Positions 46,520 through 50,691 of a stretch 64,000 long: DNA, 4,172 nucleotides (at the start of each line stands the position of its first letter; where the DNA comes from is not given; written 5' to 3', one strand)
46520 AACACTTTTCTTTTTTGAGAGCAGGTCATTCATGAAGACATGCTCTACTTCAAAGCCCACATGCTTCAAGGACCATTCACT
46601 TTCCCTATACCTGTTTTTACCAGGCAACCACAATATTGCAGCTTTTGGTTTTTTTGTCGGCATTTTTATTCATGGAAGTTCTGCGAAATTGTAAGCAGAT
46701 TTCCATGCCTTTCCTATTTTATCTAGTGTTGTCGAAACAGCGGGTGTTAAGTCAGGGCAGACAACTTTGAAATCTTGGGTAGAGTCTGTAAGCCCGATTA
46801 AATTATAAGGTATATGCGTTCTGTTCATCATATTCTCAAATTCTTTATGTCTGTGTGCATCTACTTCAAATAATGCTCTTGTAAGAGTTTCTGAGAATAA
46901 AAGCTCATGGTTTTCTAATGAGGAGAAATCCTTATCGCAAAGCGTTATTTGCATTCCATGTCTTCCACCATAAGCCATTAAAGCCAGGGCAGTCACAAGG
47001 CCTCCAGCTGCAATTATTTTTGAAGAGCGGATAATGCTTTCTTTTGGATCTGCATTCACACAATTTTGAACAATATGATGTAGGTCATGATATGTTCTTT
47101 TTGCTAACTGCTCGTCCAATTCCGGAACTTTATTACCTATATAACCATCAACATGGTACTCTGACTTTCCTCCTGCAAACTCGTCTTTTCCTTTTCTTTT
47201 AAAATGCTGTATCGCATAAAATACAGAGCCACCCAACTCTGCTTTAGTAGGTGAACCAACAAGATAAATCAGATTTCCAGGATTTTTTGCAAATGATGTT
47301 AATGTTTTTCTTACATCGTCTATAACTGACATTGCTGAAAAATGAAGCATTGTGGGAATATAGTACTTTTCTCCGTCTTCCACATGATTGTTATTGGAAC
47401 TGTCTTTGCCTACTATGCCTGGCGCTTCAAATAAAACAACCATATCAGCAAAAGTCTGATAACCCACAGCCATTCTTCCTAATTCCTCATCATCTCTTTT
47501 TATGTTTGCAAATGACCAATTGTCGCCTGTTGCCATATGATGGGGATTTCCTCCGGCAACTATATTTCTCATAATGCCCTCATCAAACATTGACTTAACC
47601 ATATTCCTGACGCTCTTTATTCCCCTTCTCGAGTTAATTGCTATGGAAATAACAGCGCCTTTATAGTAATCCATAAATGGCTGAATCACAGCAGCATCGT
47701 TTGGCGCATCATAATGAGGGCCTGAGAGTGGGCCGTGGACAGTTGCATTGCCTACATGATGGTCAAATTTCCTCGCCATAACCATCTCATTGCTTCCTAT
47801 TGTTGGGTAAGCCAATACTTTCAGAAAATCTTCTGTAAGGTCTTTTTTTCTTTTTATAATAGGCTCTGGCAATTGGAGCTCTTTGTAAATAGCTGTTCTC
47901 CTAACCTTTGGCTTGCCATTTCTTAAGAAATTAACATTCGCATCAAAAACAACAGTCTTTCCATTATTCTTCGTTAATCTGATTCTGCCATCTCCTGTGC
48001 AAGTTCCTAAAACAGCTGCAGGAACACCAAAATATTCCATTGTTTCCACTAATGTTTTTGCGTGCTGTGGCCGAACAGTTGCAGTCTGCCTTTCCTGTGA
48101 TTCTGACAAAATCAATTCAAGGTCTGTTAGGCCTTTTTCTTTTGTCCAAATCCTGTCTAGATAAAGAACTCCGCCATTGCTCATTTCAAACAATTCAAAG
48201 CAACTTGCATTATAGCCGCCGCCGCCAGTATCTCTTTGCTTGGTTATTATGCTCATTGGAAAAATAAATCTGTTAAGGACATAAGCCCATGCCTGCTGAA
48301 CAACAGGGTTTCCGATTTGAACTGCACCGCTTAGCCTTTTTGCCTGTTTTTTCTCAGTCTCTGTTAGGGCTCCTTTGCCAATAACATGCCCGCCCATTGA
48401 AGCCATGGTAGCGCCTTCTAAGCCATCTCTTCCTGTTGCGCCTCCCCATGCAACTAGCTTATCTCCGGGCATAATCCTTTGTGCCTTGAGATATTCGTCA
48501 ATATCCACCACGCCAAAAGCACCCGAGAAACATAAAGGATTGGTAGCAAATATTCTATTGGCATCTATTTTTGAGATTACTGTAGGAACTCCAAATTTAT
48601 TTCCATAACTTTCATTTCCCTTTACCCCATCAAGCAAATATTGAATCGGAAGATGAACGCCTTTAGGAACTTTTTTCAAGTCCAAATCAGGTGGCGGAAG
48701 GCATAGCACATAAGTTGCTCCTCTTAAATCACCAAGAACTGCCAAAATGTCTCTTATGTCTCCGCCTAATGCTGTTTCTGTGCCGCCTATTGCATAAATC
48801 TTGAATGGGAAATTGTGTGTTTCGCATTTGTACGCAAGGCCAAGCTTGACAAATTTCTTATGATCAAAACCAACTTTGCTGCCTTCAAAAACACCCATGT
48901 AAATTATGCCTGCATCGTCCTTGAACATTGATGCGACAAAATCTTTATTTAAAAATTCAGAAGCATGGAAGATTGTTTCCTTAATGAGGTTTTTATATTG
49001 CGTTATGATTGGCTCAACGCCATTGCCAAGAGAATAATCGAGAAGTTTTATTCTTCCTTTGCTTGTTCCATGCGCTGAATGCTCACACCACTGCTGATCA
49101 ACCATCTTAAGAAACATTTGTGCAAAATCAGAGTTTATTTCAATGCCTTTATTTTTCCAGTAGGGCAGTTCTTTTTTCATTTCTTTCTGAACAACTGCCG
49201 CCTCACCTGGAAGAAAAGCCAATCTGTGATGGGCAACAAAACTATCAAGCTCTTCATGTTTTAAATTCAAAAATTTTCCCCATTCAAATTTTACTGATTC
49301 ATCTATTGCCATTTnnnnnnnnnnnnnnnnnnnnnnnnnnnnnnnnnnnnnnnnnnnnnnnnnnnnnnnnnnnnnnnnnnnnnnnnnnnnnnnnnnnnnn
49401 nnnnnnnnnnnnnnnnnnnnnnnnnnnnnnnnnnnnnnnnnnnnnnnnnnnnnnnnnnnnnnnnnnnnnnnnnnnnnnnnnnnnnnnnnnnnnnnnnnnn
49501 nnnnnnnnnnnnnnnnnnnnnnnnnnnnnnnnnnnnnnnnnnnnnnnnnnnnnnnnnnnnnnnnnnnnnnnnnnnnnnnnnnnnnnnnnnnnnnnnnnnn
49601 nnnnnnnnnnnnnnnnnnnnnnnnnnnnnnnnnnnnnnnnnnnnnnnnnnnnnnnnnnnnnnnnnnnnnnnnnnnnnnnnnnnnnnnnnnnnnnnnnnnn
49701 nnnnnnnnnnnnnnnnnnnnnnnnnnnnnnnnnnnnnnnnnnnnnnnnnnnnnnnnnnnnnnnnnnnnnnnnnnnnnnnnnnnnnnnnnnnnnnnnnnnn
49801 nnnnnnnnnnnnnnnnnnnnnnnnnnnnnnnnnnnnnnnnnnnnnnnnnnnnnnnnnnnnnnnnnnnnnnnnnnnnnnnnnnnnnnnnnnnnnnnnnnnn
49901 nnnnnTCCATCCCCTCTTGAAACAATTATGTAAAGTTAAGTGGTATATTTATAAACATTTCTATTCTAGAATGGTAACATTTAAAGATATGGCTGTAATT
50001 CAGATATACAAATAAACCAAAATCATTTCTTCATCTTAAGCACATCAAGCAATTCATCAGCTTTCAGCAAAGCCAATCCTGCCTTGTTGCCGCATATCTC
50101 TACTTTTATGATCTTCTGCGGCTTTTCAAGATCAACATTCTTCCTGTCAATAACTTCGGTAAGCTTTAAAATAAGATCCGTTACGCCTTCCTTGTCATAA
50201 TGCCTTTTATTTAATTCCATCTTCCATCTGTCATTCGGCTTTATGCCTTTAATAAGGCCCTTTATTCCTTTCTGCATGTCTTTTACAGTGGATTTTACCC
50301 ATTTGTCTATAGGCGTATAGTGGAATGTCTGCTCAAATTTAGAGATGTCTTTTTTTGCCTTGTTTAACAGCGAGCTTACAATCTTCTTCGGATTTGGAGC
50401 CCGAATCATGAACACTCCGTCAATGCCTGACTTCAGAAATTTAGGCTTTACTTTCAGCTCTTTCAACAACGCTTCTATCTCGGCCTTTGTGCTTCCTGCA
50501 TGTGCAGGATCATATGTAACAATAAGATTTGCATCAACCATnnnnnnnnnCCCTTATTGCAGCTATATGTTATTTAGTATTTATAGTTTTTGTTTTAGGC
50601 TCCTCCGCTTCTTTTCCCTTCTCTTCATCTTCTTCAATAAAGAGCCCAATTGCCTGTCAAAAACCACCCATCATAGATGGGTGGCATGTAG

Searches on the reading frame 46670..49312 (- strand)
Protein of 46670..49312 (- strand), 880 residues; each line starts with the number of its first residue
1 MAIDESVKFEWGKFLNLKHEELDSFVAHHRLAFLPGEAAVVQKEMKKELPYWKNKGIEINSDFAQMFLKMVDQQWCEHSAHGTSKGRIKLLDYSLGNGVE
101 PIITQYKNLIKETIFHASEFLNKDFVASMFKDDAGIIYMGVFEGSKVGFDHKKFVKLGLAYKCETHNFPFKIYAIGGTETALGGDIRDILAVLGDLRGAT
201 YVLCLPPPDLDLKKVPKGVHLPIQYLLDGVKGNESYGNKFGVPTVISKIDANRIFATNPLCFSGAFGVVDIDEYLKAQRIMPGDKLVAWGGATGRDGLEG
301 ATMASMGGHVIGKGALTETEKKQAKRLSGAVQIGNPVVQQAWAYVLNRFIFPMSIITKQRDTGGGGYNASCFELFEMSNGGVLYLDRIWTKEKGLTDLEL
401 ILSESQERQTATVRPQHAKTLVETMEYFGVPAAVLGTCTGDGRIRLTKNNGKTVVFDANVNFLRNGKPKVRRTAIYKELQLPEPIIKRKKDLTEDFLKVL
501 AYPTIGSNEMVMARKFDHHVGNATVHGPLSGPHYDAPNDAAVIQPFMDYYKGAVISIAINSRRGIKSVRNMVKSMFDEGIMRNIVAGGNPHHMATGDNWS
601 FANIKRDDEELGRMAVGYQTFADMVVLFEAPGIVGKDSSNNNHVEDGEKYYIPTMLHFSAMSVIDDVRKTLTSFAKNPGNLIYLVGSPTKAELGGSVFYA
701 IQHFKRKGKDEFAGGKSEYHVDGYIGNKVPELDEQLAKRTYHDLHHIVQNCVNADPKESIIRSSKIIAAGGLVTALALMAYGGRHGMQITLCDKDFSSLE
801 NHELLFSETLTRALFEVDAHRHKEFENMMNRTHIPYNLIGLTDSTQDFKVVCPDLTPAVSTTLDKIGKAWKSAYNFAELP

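Call 74: search_protein_families(library=pfam, proteins=[window:46670-49312:-], max_evalue=0.00001)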
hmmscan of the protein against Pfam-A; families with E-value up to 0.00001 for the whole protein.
window:46670-49312:- (880 aa): 1 family
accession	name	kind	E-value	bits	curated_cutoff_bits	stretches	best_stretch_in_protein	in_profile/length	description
PF02769.27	AIRS_C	-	2.5e-25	89.9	23.1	2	282-447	2-154/156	AIR synthase related protein, C-terminal domain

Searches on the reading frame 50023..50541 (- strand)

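Call 44: search_protein_families(library=pfam, proteins=[window:50023-50541:-], max_evalue=0.001)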
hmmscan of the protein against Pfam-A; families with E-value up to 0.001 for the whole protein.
window:50023-50541:- (172 aa): 1 family
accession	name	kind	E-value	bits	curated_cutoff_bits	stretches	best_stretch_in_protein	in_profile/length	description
PF02926.22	THUMP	-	0.00042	21.1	20.6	0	118-158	46-83/84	THUMP domain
